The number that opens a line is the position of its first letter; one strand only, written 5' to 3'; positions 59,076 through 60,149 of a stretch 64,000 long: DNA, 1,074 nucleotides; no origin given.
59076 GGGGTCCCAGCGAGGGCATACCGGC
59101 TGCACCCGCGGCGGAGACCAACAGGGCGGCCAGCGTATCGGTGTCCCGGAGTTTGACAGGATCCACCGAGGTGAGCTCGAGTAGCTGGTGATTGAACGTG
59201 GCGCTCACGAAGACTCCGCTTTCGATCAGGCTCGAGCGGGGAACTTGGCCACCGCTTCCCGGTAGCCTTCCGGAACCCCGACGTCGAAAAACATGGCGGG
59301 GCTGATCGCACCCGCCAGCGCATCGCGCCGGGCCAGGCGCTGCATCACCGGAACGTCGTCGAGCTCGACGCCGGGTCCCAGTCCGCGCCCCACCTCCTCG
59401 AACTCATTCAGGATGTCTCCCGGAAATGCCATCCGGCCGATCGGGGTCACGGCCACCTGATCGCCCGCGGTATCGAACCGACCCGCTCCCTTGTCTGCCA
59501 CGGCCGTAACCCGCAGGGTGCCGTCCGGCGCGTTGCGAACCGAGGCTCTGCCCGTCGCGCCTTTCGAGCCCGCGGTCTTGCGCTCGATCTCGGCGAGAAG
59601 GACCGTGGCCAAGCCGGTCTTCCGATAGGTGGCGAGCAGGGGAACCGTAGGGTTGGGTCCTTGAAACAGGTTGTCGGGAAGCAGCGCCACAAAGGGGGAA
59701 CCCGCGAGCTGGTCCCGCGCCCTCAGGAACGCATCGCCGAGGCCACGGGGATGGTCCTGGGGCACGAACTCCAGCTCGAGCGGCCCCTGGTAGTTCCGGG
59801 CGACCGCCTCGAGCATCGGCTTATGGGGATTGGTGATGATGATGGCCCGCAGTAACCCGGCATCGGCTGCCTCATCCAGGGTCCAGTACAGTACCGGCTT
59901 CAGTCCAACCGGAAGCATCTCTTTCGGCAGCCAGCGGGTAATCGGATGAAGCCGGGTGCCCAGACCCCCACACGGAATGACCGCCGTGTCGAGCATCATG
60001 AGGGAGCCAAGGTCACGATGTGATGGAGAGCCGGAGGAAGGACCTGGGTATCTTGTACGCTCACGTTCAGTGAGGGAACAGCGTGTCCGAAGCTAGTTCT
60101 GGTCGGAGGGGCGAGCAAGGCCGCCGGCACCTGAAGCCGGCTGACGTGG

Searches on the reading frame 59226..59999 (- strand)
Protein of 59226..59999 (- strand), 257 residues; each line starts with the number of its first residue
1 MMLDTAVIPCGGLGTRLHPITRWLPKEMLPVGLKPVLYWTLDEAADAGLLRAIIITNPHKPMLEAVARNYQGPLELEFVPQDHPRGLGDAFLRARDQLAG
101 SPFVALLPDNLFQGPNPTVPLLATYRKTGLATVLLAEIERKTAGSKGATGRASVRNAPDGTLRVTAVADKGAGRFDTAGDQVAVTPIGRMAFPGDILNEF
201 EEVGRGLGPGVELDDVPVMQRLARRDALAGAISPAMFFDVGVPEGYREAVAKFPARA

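Call 65: search_protein_families(library=pfam, proteins=[window:59226-59999:-], max_evalue=0.00001)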
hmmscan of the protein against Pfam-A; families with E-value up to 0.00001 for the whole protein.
window:59226-59999:- (257 aa): 2 families
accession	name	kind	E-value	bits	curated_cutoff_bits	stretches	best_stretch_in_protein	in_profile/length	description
PF00483.29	NTP_transferase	-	3e-15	56.9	21.2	1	6-137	2-139/245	Nucleotidyl transferase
PF12804.13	NTP_transf_3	-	2.8e-06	28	27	1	6-129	1-115/160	MobA-like NTP transferase domain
